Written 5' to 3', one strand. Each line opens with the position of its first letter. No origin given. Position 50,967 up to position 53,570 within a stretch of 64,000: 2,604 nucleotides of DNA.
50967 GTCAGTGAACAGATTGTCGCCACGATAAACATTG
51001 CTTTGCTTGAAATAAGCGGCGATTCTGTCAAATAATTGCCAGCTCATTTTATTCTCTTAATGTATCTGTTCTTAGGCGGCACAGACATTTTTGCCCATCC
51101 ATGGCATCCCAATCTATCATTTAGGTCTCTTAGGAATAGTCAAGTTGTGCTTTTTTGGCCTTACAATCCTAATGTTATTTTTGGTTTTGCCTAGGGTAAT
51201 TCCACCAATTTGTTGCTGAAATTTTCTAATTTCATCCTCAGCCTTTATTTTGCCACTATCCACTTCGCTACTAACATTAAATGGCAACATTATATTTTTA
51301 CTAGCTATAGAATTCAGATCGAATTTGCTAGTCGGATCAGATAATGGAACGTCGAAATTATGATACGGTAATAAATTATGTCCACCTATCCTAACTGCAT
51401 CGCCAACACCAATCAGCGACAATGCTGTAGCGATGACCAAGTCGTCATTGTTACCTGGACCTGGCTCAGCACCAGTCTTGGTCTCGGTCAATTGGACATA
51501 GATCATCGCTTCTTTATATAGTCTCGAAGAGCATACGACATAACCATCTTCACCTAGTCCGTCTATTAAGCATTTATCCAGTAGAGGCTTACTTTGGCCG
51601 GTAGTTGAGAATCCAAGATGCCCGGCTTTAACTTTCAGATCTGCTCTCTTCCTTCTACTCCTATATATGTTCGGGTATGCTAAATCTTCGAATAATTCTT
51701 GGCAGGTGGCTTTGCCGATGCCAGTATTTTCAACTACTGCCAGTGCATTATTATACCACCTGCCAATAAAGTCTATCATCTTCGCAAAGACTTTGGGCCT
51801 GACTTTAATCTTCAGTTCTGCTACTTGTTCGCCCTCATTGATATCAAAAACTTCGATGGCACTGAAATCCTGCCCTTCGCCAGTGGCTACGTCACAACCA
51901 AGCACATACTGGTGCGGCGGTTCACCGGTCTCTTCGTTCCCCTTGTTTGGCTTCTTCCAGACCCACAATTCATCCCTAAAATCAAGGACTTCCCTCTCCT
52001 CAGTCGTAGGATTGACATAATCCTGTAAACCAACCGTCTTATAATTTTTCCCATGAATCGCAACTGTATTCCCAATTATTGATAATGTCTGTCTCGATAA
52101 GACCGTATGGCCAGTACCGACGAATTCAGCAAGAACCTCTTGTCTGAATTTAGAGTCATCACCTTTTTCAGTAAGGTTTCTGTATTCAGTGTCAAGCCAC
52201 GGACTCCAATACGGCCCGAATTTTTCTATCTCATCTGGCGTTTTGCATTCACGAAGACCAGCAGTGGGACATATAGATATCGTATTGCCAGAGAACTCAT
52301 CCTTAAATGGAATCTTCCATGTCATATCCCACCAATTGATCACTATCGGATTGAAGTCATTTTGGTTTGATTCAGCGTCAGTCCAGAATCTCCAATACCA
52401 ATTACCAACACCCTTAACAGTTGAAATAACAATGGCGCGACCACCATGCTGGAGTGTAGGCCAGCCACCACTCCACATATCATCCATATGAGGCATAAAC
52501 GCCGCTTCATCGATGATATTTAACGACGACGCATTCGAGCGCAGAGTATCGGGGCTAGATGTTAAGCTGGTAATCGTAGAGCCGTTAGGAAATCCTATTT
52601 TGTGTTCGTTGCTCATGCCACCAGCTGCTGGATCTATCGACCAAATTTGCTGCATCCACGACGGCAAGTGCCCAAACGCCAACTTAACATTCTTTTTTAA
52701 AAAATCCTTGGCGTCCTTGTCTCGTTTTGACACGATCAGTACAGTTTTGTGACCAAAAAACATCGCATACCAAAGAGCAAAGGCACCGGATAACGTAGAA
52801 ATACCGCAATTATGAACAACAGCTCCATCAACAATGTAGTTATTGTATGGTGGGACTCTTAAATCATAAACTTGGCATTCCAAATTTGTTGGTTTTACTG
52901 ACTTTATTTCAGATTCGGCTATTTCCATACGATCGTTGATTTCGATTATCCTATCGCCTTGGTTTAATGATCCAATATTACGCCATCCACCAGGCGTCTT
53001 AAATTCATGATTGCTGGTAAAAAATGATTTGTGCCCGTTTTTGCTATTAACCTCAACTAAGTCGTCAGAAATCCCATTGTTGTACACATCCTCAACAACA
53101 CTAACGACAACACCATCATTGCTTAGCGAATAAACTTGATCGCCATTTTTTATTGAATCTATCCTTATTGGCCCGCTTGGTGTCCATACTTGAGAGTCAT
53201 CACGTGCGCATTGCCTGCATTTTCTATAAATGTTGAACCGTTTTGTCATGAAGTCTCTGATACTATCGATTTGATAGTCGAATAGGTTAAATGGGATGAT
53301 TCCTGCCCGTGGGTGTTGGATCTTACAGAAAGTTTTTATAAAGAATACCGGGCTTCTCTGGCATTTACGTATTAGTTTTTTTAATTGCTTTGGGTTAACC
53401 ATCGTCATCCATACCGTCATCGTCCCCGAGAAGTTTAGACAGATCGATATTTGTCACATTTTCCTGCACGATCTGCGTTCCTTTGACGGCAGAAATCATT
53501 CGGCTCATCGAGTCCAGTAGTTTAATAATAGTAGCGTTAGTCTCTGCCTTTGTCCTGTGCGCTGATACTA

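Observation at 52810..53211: Mini-intein splitting the P-loop of the large terminase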

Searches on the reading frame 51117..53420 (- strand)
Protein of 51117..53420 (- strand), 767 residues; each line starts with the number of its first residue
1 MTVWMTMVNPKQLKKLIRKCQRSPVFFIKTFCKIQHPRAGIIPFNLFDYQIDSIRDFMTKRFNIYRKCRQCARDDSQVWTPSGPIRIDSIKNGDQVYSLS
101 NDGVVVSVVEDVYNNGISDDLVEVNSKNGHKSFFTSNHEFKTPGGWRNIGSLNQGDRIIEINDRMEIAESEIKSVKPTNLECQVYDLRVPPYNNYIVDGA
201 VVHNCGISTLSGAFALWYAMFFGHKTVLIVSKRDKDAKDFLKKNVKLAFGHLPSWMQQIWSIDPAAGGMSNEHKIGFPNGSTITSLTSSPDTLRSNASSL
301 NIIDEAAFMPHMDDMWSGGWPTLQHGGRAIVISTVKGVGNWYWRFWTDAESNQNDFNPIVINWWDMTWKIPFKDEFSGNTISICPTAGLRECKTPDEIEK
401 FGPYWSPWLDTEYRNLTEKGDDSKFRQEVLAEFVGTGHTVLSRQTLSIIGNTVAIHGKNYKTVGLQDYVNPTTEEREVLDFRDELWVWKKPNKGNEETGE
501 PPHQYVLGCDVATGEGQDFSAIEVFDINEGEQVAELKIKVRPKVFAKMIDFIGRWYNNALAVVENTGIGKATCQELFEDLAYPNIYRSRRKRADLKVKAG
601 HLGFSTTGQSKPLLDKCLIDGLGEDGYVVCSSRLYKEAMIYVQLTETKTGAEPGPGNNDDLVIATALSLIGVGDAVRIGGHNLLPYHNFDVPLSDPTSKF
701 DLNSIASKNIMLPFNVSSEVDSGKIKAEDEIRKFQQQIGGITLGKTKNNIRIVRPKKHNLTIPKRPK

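Call 3: search_protein_families(library=pfam, proteins=[window:51117-53420:-], max_evalue=0.01)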
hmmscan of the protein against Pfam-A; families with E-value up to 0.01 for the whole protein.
window:51117-53420:- (767 aa): 4 families
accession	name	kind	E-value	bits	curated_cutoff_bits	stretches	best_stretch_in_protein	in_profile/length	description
PF14890.11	Intein_splicing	-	1.3e-09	38.5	35.8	1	93-204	20-155/155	Intein splicing domain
PF07591.16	PT-HINT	-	5.4e-06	27.1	27.7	1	79-207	3-132/137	Pretoxin HINT domain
PF03237.21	Terminase_6N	-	0.00048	20.3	22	1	205-446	8-213/215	Terminase large subunit, T4likevirus-type, N-terminal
PF13403.11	Hint_2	-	0.0029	18.4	28.4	0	71-102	2-33/147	Hint domain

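Call 8: search_dna_similar(collection=phages, mode=protein, query=window:51117-53420:-, max_rows=40)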
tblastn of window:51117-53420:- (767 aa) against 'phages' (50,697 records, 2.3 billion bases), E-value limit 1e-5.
Records with a match: 2798; places in all: 2798; records where one place covers at least 80% of the query: 0.
Best place of each record, by identity: <60% 2798.
By first word of the organism name: Escherichia 718; Synechococcus 378; Klebsiella 329; Vibrio 238; Salmonella 197; Shigella 93; Aeromonas 81; Stx2a-converting 81; Acinetobacter 73; Cyanophage 61; and 70 more.
By host as written in the record: - 657; Escherichia coli 272; Klebsiella pneumoniae 114; Synechococcus 107; Escherichia coli O157:H7 42; Synechococcus sp. 38; Salmonella enterica 29; Synechococcus sp. WH7803 28; and 618 more.
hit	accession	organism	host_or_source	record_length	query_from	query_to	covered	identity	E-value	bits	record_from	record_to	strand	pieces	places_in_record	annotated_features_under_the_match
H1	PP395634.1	Microcystis phage Mel-JY01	Microcystis elabens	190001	5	678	70%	29.4%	9e-42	238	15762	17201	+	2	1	large terminase protein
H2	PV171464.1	Vibrio phage VPALA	Vibrio anguillarum ALA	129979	8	612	79%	24.4%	2e-28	129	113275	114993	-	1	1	terminase large subunit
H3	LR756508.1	uncultured phage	metagenomic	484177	202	669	61%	30.4%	2e-44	179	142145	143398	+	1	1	record has no annotation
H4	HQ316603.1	Cyanophage S-SSM6b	Synechococcus sp. WH8109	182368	19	677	75%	24.5%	4e-25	174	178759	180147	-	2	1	terminase large subunit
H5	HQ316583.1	Synechococcus phage S-SSM4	Synechococcus sp. WH8018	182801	19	677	75%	24.5%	4e-25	174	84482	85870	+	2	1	terminase large subunit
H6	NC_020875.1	Synechococcus phage S-SSM4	Synechococcus sp. WH8018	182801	19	677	75%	24.5%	4e-25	174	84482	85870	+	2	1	terminase large subunit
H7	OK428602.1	Vibrio phage BX-1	Vibrio alginolyticus AF-1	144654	19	613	78%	23.5%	9e-27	124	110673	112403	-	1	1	hypothetical protein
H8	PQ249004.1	Vibrio phage vB_VpaS_SD25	Vibrio parahaemolyticus LCU-VP51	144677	19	613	78%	23.5%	9e-27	124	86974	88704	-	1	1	terminase large subunit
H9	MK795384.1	Vibrio phage VAP7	sewage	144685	19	613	78%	23.5%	9e-27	124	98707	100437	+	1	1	putative terminase DNA packaging enzyme large subunit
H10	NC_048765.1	Vibrio phage VAP7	sewage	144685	19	613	78%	23.5%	9e-27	124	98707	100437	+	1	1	terminase large subunit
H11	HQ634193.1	Cyanophage P-RSM6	Prochlorococcus NATL2A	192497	6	667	69%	26.4%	7e-23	173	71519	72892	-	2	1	terminase large subunit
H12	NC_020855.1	Cyanophage P-RSM6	Prochlorococcus NATL2A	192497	6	667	69%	26.4%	7e-23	173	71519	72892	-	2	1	terminase large subunit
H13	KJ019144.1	Synechococcus phage ACG-2014f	-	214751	11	667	69%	26.2%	4e-26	177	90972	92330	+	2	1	terminase large subunit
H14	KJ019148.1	Synechococcus phage ACG-2014f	-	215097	11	667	69%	26.2%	4e-26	177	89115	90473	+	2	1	terminase large subunit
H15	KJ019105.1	Synechococcus phage ACG-2014f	-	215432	11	667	69%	26.2%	4e-26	177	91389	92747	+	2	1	terminase large subunit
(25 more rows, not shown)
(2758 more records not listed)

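Call 60: get_annotated_region(hit=H1, flank=600)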
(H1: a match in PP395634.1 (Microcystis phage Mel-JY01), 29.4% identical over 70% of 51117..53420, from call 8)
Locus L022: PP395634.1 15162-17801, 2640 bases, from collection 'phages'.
description: Microcystis phage Mel-JY01, complete genome.
organism: Microcystis phage Mel-JY01 (NCBI taxid 3126653)
taxonomy: Viruses; Duplodnaviria; Heunggongvirae; Uroviricota; Caudoviricetes
host: Microcystis elabens; source: -; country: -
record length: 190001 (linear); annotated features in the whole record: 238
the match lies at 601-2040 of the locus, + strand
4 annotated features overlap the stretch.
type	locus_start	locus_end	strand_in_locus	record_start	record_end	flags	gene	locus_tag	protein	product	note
CDS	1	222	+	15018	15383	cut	-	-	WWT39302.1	hypothetical protein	-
CDS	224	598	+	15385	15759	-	-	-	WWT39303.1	hypothetical protein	-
CDS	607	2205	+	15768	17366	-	-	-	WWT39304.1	large terminase protein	-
CDS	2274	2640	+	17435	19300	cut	-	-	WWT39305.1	hypothetical protein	-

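Call 61: get_annotated_region(hit=H2, flank=600)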
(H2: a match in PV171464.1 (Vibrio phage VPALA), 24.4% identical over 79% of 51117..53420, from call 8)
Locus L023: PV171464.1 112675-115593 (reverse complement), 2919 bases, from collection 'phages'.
description: Vibrio phage VPALA, complete genome.
organism: Vibrio phage VPALA (NCBI taxid 3400948)
taxonomy: Viruses
host: Vibrio anguillarum ALA; source: waste water; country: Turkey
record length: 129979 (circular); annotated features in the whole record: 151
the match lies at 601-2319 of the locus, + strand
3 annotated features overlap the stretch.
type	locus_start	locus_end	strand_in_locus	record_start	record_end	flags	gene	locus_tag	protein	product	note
CDS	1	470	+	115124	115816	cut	-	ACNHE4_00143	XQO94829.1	hypothetical protein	-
CDS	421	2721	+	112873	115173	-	-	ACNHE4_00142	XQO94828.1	terminase large subunit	head and packaging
CDS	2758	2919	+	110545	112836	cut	-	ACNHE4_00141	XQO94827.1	tail sheath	tail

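Call 62: get_annotated_region(hit=H3, flank=1500)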
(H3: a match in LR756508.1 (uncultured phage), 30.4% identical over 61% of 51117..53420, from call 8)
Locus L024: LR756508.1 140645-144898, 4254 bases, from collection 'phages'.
description: uncultured phage genome assembly, chromosome: 1.
organism: uncultured phage (NCBI taxid 278008)
taxonomy: Viruses; environmental samples
host: -; source: metagenomic; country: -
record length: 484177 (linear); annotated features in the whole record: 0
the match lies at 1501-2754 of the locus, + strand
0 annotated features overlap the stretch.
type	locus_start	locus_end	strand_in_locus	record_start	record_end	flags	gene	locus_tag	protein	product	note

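Call 63: get_annotated_region(hit=H4, flank=600)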
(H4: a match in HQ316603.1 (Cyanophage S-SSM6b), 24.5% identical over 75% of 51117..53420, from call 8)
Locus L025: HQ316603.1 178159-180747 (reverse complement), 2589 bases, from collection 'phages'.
description: Cyanophage S-SSM6b genomic sequence.
organism: Cyanophage S-SSM6b (NCBI taxid 682651)
taxonomy: Viruses; Duplodnaviria; Heunggongvirae; Uroviricota; Caudoviricetes; Kyanoviridae; Greenvirus
host: Synechococcus sp. WH8109; source: Atlantic: W Sargasso Sea; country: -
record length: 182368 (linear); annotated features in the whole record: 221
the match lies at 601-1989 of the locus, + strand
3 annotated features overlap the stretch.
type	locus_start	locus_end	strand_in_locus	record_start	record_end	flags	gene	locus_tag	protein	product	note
CDS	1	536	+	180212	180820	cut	-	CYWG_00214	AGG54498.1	hypothetical protein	-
CDS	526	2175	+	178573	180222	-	-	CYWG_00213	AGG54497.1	terminase large subunit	-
CDS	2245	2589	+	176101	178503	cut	-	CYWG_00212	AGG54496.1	tail sheath protein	-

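Call 66: search_protein_families(library=pfam, proteins=[L023:421-2721:+, L022:607-2205:+], max_evalue=0.01)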
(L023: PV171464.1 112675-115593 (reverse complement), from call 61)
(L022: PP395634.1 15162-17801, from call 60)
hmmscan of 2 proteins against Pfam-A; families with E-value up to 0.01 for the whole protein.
L023:421-2721:+ (766 aa): 3 families
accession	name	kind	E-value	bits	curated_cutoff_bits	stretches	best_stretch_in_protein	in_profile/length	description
PF03237.21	Terminase_6N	-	4.6e-20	72.6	22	1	299-494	11-209/215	Terminase large subunit, T4likevirus-type, N-terminal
PF03354.21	TerL_ATPase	-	4.1e-05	23.8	23.7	1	299-395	35-137/178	Terminase large subunit, ATPase domain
PF17289.8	Terminase_6C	-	5.3e-05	23.7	22.6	1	530-690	3-145/155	Terminase RNaseH-like domain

L022:607-2205:+ (532 aa): 1 family
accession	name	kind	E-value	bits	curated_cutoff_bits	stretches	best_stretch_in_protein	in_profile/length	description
PF03237.21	Terminase_6N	-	9.1e-07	29.2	22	1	64-201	3-145/215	Terminase large subunit, T4likevirus-type, N-terminal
